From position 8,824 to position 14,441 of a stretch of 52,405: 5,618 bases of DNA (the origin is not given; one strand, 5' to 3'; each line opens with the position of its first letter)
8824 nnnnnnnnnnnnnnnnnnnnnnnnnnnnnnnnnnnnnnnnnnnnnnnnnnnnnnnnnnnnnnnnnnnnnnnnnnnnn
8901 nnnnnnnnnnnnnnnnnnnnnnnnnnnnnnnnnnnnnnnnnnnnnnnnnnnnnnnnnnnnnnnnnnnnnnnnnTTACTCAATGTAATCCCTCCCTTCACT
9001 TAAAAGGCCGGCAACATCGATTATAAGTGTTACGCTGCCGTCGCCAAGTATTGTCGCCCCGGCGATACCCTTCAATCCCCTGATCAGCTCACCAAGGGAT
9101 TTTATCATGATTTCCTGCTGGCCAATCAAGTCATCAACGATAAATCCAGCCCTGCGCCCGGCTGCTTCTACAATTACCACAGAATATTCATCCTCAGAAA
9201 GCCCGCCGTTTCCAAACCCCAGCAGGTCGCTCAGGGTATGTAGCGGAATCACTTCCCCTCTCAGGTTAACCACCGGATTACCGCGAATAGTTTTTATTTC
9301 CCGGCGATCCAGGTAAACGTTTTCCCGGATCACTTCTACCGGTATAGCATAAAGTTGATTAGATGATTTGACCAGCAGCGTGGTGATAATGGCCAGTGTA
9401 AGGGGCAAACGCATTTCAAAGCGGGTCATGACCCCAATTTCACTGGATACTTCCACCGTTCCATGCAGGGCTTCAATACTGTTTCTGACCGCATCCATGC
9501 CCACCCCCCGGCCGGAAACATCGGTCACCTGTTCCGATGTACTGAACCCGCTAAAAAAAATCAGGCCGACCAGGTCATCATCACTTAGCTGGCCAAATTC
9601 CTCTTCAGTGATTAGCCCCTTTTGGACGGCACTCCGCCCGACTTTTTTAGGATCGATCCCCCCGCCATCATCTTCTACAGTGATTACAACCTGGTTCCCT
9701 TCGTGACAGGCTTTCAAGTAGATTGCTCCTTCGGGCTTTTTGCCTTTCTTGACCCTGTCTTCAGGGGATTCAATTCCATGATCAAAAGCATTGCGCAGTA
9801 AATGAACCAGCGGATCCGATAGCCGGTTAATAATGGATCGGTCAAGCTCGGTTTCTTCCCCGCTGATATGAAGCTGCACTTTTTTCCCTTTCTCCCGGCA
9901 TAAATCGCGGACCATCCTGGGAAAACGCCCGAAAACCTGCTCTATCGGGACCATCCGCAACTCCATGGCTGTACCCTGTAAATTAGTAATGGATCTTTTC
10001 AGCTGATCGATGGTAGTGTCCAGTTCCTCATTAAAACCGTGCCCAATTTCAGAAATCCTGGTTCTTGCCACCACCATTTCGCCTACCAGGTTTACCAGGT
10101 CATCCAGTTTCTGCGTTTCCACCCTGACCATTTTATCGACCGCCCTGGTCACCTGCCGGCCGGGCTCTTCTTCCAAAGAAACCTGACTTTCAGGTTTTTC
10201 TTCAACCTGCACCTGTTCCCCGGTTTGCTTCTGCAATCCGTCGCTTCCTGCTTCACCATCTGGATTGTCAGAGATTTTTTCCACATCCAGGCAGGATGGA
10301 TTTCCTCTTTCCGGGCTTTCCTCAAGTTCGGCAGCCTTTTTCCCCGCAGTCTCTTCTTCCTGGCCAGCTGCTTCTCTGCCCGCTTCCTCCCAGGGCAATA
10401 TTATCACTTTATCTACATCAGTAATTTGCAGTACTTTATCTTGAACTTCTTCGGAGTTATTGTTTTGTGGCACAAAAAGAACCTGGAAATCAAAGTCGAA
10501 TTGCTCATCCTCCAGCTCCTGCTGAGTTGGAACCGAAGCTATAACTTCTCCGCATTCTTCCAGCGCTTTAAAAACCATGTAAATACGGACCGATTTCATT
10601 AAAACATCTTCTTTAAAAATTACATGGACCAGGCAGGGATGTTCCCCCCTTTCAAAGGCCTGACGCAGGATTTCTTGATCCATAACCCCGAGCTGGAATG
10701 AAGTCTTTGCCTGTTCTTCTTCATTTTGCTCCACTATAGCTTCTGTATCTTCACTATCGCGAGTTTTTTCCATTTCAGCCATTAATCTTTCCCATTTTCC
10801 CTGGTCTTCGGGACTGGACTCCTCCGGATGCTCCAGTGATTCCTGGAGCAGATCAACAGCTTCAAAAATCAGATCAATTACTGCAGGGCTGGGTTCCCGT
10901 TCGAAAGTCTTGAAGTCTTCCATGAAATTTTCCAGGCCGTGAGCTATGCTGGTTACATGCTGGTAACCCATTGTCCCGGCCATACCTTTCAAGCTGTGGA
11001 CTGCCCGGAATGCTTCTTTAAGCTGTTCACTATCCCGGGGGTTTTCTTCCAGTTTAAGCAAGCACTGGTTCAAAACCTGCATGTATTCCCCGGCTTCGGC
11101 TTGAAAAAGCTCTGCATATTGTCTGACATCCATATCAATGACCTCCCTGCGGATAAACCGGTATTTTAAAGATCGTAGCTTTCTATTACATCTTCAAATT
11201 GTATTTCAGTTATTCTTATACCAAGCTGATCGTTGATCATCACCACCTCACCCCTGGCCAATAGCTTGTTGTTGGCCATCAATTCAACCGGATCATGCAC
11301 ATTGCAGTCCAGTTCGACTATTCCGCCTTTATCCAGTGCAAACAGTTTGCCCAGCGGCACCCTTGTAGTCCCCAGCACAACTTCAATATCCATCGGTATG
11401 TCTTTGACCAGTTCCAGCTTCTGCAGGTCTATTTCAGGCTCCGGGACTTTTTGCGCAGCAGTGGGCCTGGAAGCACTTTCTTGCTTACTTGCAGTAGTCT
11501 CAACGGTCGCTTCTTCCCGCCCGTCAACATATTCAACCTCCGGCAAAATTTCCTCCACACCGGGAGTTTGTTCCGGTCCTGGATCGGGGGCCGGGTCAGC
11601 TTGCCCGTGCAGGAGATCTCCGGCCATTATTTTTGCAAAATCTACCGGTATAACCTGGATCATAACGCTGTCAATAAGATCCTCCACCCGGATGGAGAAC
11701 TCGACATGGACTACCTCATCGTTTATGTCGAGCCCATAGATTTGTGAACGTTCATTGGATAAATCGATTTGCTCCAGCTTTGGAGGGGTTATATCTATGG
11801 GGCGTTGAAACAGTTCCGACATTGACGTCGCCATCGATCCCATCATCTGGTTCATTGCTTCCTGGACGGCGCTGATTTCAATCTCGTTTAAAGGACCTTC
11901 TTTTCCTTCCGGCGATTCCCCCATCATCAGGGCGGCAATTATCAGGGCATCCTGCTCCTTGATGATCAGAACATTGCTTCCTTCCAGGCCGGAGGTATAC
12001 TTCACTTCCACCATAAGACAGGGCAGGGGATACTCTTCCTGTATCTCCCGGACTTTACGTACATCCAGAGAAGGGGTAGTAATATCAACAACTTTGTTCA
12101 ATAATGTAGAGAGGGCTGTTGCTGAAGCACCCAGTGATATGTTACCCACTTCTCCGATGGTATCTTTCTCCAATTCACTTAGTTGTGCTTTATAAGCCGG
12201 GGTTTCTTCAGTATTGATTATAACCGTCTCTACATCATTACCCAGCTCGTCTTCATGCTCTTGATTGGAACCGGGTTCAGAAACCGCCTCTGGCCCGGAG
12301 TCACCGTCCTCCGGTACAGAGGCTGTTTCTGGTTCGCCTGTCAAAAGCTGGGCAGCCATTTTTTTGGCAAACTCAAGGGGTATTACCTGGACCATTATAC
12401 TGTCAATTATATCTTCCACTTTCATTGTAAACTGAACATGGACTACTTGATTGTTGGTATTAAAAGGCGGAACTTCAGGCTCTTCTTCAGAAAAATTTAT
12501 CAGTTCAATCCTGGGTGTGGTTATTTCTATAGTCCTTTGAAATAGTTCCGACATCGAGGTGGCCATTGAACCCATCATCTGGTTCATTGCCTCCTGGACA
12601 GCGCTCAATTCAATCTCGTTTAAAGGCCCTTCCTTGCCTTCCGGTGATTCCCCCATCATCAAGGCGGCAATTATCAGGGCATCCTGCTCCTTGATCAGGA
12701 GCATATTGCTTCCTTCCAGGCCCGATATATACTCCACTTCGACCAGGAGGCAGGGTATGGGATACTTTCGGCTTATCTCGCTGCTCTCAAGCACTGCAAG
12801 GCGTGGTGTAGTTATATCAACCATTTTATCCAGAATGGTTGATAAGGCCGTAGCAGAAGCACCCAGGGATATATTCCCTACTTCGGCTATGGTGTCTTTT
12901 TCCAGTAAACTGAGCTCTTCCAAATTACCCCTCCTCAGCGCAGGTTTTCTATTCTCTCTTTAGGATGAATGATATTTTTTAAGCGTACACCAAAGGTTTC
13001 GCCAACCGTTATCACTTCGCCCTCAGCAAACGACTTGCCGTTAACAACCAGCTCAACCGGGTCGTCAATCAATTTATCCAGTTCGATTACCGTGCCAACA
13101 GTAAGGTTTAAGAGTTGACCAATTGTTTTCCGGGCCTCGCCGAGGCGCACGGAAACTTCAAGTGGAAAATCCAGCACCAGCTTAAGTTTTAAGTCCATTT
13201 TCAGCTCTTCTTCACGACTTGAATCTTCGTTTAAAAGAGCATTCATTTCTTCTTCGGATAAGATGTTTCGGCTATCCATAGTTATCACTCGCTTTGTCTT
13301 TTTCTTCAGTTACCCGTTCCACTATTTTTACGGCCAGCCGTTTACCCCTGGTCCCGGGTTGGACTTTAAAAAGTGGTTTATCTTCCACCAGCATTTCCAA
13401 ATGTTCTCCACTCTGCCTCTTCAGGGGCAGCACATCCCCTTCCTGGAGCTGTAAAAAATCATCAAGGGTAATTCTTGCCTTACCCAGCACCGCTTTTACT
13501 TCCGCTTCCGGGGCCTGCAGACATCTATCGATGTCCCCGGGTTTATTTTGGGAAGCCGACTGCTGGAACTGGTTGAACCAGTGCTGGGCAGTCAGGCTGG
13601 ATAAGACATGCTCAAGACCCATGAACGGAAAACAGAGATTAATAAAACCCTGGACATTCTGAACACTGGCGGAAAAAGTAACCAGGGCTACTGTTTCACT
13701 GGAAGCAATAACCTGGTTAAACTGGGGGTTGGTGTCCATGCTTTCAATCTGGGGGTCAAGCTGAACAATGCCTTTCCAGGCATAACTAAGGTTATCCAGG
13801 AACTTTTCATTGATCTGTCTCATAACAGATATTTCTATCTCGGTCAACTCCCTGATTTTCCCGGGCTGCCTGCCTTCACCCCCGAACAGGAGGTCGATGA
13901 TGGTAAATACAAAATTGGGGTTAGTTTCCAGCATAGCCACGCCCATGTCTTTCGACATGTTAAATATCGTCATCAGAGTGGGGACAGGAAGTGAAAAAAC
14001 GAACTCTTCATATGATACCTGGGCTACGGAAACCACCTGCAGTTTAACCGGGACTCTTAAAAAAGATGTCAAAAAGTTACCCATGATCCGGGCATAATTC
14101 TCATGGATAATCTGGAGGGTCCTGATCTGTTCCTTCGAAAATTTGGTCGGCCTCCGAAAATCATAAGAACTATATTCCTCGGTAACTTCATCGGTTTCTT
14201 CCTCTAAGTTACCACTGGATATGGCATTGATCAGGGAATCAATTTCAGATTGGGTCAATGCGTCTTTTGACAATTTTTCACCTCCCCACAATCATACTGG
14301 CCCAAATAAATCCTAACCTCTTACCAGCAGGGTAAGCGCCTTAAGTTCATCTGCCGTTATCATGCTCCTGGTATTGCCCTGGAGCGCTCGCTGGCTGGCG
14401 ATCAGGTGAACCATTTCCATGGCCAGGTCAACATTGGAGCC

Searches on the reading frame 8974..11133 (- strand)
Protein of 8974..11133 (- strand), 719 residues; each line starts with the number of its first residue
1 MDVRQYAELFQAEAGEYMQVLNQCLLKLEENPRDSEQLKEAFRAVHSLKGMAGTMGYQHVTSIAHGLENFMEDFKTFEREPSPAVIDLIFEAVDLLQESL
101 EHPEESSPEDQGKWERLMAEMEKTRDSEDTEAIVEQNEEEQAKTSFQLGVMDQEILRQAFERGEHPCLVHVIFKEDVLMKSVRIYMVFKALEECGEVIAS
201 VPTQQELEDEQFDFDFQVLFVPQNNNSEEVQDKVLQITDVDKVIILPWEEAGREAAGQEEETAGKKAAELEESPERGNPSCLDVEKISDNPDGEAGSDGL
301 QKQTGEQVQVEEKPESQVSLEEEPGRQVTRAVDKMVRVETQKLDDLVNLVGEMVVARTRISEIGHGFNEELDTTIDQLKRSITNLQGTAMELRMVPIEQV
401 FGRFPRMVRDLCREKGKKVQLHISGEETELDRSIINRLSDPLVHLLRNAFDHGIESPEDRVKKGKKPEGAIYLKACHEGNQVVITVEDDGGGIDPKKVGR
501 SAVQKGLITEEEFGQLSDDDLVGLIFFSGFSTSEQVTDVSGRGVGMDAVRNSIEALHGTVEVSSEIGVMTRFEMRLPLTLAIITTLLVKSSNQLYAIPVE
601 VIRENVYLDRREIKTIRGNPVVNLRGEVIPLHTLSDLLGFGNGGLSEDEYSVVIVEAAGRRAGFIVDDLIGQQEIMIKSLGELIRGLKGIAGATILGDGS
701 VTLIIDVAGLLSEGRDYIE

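Call 24: search_protein_families(library=pfam, proteins=[window:8974-11133:-], max_evalue=0.001)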
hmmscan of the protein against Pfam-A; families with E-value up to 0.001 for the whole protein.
window:8974-11133:- (719 aa): 5 families
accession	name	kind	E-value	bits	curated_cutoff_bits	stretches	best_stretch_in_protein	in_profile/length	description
PF01584.24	CheW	-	1e-28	100.1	23.5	1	586-713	3-136/138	CheW-like domain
PF07194.16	P2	-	3.4e-24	85.1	23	1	169-245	4-79/81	P2 response regulator binding domain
PF02518.31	HATPase_c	-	7.7e-17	62.2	26.4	1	440-579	4-110/111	Histidine kinase-, DNA gyrase B-, and HSP90-like ATPase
PF01627.28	Hpt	-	1.8e-15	57.4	24.6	1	6-97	2-82/84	Hpt domain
PF02895.20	H-kinase_dim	-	7.9e-13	49.1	23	1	334-391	2-67/68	Signal transducing histidine kinase, homodimeric domain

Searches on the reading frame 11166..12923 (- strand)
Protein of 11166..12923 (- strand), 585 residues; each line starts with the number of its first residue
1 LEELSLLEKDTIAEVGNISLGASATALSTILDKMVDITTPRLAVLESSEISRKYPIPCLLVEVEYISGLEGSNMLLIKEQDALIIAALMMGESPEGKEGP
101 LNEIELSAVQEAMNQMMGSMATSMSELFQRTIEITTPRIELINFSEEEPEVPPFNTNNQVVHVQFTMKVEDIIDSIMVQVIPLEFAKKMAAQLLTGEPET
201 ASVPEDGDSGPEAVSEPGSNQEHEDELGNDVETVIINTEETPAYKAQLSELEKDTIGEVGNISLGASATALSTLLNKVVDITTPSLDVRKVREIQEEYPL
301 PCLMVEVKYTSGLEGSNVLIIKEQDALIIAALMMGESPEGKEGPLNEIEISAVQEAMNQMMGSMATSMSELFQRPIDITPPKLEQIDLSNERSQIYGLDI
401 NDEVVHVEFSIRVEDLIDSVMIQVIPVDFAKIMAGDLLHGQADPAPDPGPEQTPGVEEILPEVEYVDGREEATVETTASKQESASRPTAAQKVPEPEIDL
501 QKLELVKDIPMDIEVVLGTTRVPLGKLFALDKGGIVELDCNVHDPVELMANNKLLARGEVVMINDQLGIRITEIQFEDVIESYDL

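Call 24: search_protein_families(library=pfam, proteins=[window:11166-12923:-], max_evalue=0.001)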
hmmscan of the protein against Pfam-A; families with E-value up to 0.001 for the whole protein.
window:11166-12923:- (585 aa): 4 families
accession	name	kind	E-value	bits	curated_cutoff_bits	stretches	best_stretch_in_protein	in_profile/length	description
PF04509.17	CheC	-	7.7e-51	170.2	22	4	104-140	1-37/38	CheC-like family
PF01052.25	FliMN_C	-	2.5e-20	72.6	23.8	1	505-574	2-71/73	Type III flagellar switch regulator (C-ring) FliN C-term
PF13690.11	CheX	-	4.2e-12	46.4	27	1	307-383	5-72/94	Chemotaxis phosphatase CheX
PF02154.20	FliM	-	8.9e-08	32.7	27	1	269-417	30-173/192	Flagellar motor switch protein FliM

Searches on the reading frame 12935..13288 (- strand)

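Call 24: search_protein_families(library=pfam, proteins=[window:12935-13288:-], max_evalue=0.001)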
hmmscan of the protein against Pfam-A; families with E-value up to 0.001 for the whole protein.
window:12935-13288:- (117 aa): 1 family
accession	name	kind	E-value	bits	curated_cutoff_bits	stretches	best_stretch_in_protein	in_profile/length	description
PF01052.25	FliMN_C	-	2.1e-23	82.5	23.8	1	37-107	2-72/73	Type III flagellar switch regulator (C-ring) FliN C-term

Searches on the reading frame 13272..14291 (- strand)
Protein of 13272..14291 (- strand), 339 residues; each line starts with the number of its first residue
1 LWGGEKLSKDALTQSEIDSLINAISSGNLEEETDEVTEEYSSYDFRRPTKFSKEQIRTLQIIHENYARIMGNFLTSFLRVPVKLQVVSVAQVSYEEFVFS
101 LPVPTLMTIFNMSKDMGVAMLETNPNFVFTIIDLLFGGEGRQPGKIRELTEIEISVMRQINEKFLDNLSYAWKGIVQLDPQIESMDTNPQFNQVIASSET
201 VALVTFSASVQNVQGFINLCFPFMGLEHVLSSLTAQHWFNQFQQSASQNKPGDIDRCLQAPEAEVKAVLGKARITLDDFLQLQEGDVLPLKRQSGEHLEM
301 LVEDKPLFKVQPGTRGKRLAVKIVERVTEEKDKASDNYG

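Call 24: search_protein_families(library=pfam, proteins=[window:13272-14291:-], max_evalue=0.001)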
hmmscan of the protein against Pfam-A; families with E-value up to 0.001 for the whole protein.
window:13272-14291:- (339 aa): 2 families
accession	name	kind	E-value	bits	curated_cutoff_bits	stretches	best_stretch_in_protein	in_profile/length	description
PF02154.20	FliM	-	5.3e-54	183.5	27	1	43-233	1-192/192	Flagellar motor switch protein FliM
PF01052.25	FliMN_C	-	2.4e-21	75.9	23.8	1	262-327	7-72/73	Type III flagellar switch regulator (C-ring) FliN C-term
